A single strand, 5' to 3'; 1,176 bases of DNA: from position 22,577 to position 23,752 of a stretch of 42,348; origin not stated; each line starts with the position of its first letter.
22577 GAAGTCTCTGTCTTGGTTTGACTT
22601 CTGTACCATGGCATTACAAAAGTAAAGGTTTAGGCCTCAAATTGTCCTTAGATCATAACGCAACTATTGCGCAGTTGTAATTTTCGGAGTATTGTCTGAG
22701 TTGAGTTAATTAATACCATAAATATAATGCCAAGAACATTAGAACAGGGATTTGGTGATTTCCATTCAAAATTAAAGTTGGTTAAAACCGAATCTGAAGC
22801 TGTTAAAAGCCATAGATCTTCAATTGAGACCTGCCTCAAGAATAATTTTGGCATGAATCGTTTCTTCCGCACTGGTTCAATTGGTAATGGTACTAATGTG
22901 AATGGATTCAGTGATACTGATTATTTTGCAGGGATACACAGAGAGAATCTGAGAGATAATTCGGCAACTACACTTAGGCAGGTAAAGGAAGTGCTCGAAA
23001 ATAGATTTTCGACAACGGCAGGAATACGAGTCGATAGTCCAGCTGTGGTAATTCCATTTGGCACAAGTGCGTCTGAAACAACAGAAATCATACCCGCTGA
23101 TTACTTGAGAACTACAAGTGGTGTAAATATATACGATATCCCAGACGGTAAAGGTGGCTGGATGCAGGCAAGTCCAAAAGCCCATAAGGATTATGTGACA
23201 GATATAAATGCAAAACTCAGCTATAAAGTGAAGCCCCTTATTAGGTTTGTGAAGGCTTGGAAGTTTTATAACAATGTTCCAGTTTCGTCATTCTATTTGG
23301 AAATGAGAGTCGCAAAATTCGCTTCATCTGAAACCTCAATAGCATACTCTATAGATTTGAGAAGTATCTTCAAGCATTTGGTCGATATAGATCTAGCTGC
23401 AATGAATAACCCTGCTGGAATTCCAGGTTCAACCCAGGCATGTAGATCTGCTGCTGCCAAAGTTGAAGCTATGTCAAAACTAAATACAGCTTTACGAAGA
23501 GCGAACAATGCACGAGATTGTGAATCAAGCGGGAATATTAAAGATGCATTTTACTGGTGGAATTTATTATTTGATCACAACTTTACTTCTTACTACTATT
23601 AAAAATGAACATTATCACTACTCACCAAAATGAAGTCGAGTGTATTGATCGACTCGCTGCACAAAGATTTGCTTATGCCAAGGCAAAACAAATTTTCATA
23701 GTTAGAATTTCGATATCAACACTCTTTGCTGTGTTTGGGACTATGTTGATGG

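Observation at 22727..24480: Two-gene nucleotidyltransferase + 4-TM membrane protein cassette (minimal CBASS/SMODS-like signalling module)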

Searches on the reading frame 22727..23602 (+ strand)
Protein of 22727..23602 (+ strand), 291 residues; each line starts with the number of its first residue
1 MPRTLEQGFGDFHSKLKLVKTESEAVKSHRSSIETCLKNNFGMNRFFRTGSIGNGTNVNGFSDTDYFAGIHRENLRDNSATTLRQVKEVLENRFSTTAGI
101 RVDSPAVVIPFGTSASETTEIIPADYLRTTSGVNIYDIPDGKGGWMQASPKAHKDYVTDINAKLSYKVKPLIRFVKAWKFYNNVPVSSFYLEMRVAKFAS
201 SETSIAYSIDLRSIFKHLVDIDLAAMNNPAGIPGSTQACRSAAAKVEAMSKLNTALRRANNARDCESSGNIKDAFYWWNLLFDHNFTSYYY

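Call 4: search_protein_families(library=pfam, proteins=[window:22727-23602:+], max_evalue=1)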
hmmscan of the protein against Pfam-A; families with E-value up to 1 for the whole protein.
window:22727-23602:+ (291 aa): 4 families
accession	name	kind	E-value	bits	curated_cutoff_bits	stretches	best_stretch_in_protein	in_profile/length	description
PF18144.7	SMODS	-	1.8e-12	48.2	26.5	1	5-161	3-164/164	Second Messenger Oligonucleotide or Dinucleotide Synthetase domain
PF22600.2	MTPAP-like_central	-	0.00064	20.3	27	1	7-92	3-89/139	Poly(A) RNA polymerase, mitochondrial-like, central palm domain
PF14692.11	DUF4462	-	0.018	15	25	1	38-55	3-20/28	Domain of unknown function (DUF4462)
PF05926.16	Phage_GPL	-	0.12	12.8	27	1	220-263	9-52/139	Phage head completion protein (GPL)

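Call 5: search_protein_families(library=padloc, proteins=[window:22727-23602:+], max_evalue=1)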
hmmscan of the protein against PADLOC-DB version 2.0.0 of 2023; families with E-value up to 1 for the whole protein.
window:22727-23602:+ (291 aa): 31 families (the best 25 are shown)
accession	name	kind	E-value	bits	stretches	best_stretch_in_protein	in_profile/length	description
PDLC00776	Cyclase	-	7.7e-115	381.2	1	1-290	1-287/287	oligonucleotide-cyclase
PDLC00823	Cyclase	-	5.1e-49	165.4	1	1-289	1-284/285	oligonucleotide-cyclase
PDLC00809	Cyclase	-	3.9e-35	119.9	1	5-287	4-293/295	oligonucleotide-cyclase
PDLC00786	Cyclase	-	8.4e-26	89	1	5-287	3-292/293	oligonucleotide-cyclase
PDLC00802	Cyclase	-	2.5e-25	87.4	1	118-289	157-331/332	oligonucleotide-cyclase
PDLC00814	Cyclase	-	1.9e-22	78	1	6-286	6-290/295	oligonucleotide-cyclase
PDLC00796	Cyclase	-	1.1e-21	75.7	1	5-286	3-284/432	oligonucleotide-cyclase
PDLC00769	Cyclase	-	6.8e-19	66.3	1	13-202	11-199/261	oligonucleotide-cyclase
PDLC00805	Cyclase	-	2.5e-18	64.6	1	6-270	26-297/314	oligonucleotide-cyclase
PDLC00792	Cyclase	-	5.5e-17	60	1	7-205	5-207/236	oligonucleotide-cyclase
PDLC00803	Cyclase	-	7.6e-16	56.5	1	21-220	19-206/253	oligonucleotide-cyclase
PDLC00820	Cyclase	-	1e-14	52.5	1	4-286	2-275/324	oligonucleotide-cyclase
PDLC00790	Cyclase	-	8.1e-12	43.1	1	24-202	54-231/310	oligonucleotide-cyclase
PDLC00779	Cyclase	-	9e-11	39.7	1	4-272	8-283/345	oligonucleotide-cyclase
PDLC00818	Cyclase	-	1.2e-10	39.4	1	142-287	154-293/322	oligonucleotide-cyclase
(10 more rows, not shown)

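Call 6: search_protein_families(library=ncbifam, proteins=[window:22727-23602:+], max_evalue=1)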
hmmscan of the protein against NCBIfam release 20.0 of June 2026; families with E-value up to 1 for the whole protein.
window:22727-23602:+ (291 aa): 3 families
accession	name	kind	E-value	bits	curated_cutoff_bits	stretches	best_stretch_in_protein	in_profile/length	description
NF041117.1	CBASS_cyclase_b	equivalog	3.6e-36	125.2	200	1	9-283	1-275/275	CBASS oligonucleotide cyclase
NF041116.1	CBASS_cyclase_a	equivalog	4.7e-10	39.1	200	1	17-222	13-235/317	CBASS oligonucleotide cyclase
NF041078.1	cGAS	equivalog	7.1e-07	28.7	150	1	142-286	195-338/339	CBASS cGAMP synthase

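Call 9: search_solved_structures(query=window:22727-23602:+, max_evalue=1, show_alignments=3)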
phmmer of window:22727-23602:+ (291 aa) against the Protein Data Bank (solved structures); distinct sequences matched with E-value up to 1: 22.
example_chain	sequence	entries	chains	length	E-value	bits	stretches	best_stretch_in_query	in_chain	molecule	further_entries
6p82_A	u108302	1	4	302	2.2e-16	63.6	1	4-286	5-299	Nucleotidyltransferase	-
6p8u_A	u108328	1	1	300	2.3e-16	63.5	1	4-286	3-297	Nucleotidyltransferase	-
6p8j_C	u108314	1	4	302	5e-15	59.1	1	4-286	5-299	Nucleotidyltransferase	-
9ntn_G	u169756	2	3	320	0.019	17.8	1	49-229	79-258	CdnD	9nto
9sa4_A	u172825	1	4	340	0.029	17.3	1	107-207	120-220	CD-NTase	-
9sa5_A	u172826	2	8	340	0.031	17.2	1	110-207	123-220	CD-NTase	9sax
4u0n_A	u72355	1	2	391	0.08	15.8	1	122-180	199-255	Cyclic AMP-GMP synthase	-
6cri_G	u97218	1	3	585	0.082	15.8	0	14-62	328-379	AP-1 complex subunit gamma-1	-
7r4h_G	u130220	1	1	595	0.085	15.7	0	14-62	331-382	AP-1 complex subunit gamma-1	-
7ux3_G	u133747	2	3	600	0.087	15.7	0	14-62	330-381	AP-1 complex subunit gamma-1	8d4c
4hmy_A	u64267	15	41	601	0.087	15.7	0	14-62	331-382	AP-1 complex subunit gamma-1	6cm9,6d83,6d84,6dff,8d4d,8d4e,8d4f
1w63_A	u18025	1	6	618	0.093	15.6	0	14-62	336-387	ADAPTER-RELATED PROTEIN COMPLEX 1 GAMMA 1 SUBUNIT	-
4p6z_G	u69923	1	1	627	0.097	15.6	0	14-62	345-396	AP-1 complex subunit gamma-1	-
4xj1_A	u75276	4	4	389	0.15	15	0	130-180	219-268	Cyclic AMP-GMP synthase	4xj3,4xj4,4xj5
4txy_A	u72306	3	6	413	0.23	14.3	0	132-180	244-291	Cyclic AMP-GMP synthase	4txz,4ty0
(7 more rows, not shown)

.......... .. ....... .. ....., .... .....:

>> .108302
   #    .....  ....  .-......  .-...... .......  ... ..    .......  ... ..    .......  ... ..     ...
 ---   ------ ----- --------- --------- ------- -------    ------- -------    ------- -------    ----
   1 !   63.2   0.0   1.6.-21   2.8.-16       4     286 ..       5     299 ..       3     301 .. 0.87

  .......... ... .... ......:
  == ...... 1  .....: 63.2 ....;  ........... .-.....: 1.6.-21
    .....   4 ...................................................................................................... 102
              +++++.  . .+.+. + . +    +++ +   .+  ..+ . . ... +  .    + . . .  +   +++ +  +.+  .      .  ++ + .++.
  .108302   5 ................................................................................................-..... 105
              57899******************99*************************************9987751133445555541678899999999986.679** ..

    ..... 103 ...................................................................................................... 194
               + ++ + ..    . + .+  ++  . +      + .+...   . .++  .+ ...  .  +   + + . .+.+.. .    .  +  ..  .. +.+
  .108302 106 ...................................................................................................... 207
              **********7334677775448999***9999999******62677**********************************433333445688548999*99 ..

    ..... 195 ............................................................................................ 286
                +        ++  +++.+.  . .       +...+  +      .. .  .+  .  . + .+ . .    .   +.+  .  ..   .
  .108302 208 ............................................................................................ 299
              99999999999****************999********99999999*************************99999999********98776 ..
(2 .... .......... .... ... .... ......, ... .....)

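Call 11: find_homologous_proteins(query=window:22727-23602:+, max_evalue=0.00001)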
Query window:22727-23602:+ (291 aa): 696 proteins with E <= 0.00001 among 1266 candidates; the best 120 are listed.
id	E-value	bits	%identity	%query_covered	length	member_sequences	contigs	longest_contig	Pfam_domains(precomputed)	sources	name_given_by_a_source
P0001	1.8e-193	659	100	100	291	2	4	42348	PF18144.8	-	-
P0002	6.3e-147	507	76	100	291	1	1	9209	PF18144.8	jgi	-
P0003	5.1e-141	487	73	100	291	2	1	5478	PF18144.8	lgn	-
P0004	1.1e-139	483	73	100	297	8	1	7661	PF18144.8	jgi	-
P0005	1.2e-139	483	73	100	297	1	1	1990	PF18144.8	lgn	-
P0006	3.0e-139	481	71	100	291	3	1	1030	PF18144.8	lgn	-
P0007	2.5e-136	472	71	100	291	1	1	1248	PF18144.8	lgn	-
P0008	1.7e-135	469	71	100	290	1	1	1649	PF18144.8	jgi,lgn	-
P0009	6.7e-135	467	69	100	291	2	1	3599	PF18144.8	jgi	-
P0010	8.4e-135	467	70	100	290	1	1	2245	PF18144.8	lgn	-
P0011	2.7e-134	465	71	100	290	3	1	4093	PF18144.8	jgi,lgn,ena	-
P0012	3.4e-133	462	70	100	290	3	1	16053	PF18144.8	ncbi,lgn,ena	-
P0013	5.6e-133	461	71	100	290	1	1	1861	PF18144.8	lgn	-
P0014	2.3e-132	459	70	100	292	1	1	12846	PF18144.8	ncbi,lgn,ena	-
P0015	2.6e-132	459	68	100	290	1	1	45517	PF18144.8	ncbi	-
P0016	3.3e-131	455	68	100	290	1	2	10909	PF18144.8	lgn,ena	-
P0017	4.1e-131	455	69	100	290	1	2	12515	PF18144.8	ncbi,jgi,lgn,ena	-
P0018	4.3e-131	455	69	100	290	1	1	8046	PF18144.8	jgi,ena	-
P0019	5.4e-130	451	66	100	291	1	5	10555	PF18144.8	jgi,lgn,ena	-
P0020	1.4e-129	450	67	100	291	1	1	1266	PF18144.8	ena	-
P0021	5.0e-129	448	68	100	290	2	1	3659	PF18144.8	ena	-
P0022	7.6e-129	447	68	100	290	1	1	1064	PF18144.8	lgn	-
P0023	1.1e-128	447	68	100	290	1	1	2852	PF18144.8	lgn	-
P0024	3.2e-128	445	68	100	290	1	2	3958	PF18144.8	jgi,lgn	-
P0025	6.1e-128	444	67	100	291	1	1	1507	PF18144.8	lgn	-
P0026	1.4e-127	443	67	100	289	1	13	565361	PF18144.8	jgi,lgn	jgi:hypothetical protein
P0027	6.0e-127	441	66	100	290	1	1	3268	PF18144.8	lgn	-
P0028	3.0e-124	432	64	100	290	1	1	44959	PF18144.8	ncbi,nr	ncbi:nucleotidyltransferase [Candidatus Woesebacteria bacterium]|nr:nucleotidyltransferase [Candidat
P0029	3.7e-124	432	66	100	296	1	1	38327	PF18144.8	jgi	jgi:hypothetical protein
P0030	3.3e-123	429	65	100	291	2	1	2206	PF18144.8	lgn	-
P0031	6.4e-123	428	64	100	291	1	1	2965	PF18144.8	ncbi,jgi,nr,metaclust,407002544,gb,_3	ncbi:MAG: hypothetical protein ACD_9C00068G0003 [uncultured bacterium]|nr:MAG: hypothetical protein 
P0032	8.5e-123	427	67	100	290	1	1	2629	PF18144.8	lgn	-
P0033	1.0e-120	421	65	100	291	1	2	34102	PF18144.8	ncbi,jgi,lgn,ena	-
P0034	2.5e-118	413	62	99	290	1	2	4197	PF18144.8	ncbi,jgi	ncbi:MAG: SMODS domain-containing nucleotidyltransferase [Planctomycetota bacterium]|jgi:hypothetica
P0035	6.3e-116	405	60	100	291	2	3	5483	PF18144.8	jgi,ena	-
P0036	1.0e-110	388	58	100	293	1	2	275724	PF18144.8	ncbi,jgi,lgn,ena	ncbi:MAG: nucleotidyltransferase [Patescibacteria group bacterium]|jgi:hypothetical protein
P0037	7.9e-109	382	59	100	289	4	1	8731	PF18144.8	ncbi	ncbi:MAG: SMODS domain-containing nucleotidyltransferase [Chitinophagales bacterium]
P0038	8.1e-109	382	59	100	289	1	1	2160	PF18144.8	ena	-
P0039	2.1e-108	380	59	99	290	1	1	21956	PF18144.8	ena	-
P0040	9.5e-108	378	57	99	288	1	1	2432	PF18144.8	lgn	-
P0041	1.7e-107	377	57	98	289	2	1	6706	PF18144.8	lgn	-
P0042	3.0e-107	376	58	100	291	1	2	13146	PF18144.8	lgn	-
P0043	3.1e-106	373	58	100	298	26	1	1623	PF18144.8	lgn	-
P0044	4.0e-106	373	58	99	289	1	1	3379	PF18144.8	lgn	-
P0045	9.0e-106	372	57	100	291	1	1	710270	PF18144.8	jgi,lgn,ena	-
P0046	2.7e-105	370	58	100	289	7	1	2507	PF18144.8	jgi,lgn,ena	-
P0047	2.8e-105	370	55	99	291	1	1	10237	PF18144.8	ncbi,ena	ncbi:MAG TPA: hypothetical protein VIH57_18915 [Bacteroidales bacterium]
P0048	5.8e-105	369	56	100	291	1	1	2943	PF18144.8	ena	-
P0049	7.0e-105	369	56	99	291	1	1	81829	PF18144.8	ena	-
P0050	1.0e-104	368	58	99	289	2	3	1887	PF18144.8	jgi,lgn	jgi:hypothetical protein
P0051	1.1e-104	368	57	99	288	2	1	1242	PF18144.8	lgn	-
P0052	1.6e-104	368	57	100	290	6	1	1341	PF18144.8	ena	-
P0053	1.7e-104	367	56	99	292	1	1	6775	PF18144.8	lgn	-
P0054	2.1e-104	367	55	99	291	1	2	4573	PF18144.8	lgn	-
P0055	3.3e-104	367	57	100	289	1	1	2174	PF18144.8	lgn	-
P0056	3.3e-104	367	58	100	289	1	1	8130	PF18144.8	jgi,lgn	jgi:hypothetical protein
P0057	3.3e-104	366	58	100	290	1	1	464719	PF22600.3,PF18144.8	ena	-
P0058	4.4e-104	366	59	100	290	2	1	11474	PF22600.3,PF18144.8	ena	-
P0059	5.3e-104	366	57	99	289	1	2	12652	PF18144.8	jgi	jgi:hypothetical protein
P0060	8.2e-104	365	58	100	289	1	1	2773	PF18144.8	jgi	jgi:hypothetical protein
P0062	1.4e-103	364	59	100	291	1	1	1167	PF18144.8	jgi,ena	jgi:hypothetical protein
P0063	1.7e-103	364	55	99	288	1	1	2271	PF18144.8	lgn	-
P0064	2.3e-103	364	56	100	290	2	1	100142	PF18144.8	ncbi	-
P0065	2.4e-103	364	57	100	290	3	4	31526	PF22600.3,PF18144.8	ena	-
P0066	3.8e-103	363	55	99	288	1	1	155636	PF18144.8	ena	-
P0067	5.6e-103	362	56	100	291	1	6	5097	PF18144.8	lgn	-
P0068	5.6e-103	362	57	100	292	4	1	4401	PF18144.8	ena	-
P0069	7.1e-103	362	56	99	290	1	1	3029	PF18144.8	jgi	jgi:Second Messenger Oligonucleotide or Dinucleotide Synthetase domain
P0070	7.3e-103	362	55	100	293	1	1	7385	PF18144.8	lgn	-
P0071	7.4e-103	362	54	99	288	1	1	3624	PF22600.3,PF18144.8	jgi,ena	jgi:hypothetical protein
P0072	1.2e-102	361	56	100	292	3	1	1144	PF22600.3,PF18144.8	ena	-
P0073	1.3e-102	361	57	99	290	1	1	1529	PF18144.8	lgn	-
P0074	1.6e-102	361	57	100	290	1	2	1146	PF22600.3,PF18144.8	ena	-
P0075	2.3e-102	360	54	100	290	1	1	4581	PF18144.8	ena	-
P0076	2.5e-102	360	55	100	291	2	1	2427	PF18144.8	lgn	-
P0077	2.9e-102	360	55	99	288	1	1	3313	PF18144.8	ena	-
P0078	3.6e-102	360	56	99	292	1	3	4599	PF18144.8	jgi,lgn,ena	-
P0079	3.6e-102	360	56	100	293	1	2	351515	PF22600.3,PF18144.8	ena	-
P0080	3.9e-102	360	56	100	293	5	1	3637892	PF22600.3,PF18144.8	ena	-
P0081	4.1e-102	360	57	100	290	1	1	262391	PF22600.3,PF18144.8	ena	-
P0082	4.5e-102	360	56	100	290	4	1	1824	PF18144.8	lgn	-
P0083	5.5e-102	359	53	99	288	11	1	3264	PF22600.3,PF18144.8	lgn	-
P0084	7.9e-102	359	55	100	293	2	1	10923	PF18144.8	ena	-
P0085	9.9e-102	358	53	99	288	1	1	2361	PF22600.3,PF18144.8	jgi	jgi:hypothetical protein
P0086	1.0e-101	358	54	99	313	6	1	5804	PF18144.8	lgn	-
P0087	2.1e-101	357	58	99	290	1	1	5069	PF18144.8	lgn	-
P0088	2.5e-101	357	57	100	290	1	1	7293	PF22600.3,PF18144.8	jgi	jgi:hypothetical protein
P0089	2.6e-101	357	56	100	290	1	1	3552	PF18144.8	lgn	-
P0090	3.3e-101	357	56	100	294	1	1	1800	PF22600.3,PF18144.8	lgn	-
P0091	3.6e-101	357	54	100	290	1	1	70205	PF18144.8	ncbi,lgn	-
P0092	4.5e-101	356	56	100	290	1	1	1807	PF22600.3,PF18144.8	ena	-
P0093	4.9e-101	356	56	99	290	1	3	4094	PF18144.8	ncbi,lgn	-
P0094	7.4e-101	356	56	100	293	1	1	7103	PF18144.8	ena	-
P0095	1.0e-100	355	56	100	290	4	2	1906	PF18144.8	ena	-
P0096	1.1e-100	355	55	100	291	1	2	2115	PF22600.3,PF18144.8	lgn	-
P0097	1.6e-100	354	54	99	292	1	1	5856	PF18144.8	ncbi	ncbi:MAG: nucleotidyltransferase [Candidatus Saccharimonadales bacterium]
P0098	1.7e-100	354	53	99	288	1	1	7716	PF22600.3,PF18144.8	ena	-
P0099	1.8e-100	354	56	99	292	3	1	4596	PF18144.8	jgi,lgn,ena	-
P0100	2.0e-100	354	56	100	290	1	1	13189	PF18144.8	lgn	-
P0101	2.2e-100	354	56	100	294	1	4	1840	PF22600.3,PF18144.8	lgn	-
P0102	2.4e-100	354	56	99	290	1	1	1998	PF18144.8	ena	-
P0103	2.6e-100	354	55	99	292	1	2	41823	PF18144.8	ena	-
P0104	2.6e-100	354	56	100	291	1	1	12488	PF18144.8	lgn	-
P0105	3.4e-100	353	55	100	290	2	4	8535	PF18144.8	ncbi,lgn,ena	-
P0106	3.8e-100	353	55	100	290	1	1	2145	PF18144.8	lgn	-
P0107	3.8e-100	353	54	100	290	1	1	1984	PF18144.8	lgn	-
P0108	4.1e-100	353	54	100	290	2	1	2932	PF18144.8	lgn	-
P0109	5.5e-100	353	55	99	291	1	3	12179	PF18144.8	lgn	-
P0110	7.1e-100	352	54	99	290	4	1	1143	PF18144.8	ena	-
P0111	7.4e-100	352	53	99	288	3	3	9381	PF22600.3,PF18144.8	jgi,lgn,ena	-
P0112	7.9e-100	352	54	100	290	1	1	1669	PF18144.8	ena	-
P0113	8.4e-100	352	56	100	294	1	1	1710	PF18144.8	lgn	-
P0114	8.6e-100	352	54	100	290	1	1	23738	PF18144.8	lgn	-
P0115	1.9e-99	351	54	100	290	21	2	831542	PF18144.8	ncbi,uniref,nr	ncbi:hypothetical protein NGK12_13075 [Raoultella ornithinolytica]|uniref:SMODS domain-containing nu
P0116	2.0e-99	351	56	100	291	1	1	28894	PF18144.8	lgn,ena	-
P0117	2.3e-99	351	54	100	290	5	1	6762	PF18144.8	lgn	-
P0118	2.5e-99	350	55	100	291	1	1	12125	PF18144.8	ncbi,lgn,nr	ncbi:MAG: hypothetical protein PHY93_20255 [Bacteriovorax sp.]|nr:hypothetical protein [Bacteriovora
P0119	2.6e-99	350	53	100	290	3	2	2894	PF18144.8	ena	-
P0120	2.9e-99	350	54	99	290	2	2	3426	PF18144.8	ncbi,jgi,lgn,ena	-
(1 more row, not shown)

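Call 12: find_encoding_contigs(protein=window:22727-23602:+, flank=10000, max_places=8)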
Protein window:22727-23602:+ (291 aa): 5 contigs read that carry it; 2 places shown.
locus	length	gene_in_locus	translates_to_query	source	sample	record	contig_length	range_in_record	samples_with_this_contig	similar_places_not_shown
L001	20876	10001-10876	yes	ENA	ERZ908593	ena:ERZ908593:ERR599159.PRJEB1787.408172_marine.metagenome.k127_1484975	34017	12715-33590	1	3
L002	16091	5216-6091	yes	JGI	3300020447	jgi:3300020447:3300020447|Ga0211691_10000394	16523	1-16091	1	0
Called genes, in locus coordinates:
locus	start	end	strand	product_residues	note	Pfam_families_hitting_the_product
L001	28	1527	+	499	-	PF01336:tRNA_anti-codon, PF00152:tRNA-synt_2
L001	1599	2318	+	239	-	PF01255:Prenyltransf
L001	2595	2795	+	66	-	-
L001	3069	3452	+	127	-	PF02381:MraZ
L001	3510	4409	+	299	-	PF01795:Methyltransf_5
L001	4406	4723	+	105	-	-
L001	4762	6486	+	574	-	PF03717:PBP_dimer, PF00905:Transpeptidase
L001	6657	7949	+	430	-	PF08245:Mur_ligase_M, PF02875:Mur_ligase_C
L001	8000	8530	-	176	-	-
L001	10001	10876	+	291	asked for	PF18144:SMODS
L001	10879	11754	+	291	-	PF18159:S_4TM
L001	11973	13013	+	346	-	PF13651:EcoRI_methylase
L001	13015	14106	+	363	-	PF03235:GmrSD_N, PF01844:HNH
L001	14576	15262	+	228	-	PF13328:HD_4, PF01966:HD (weak)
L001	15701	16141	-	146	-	-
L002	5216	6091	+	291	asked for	PF18144:SMODS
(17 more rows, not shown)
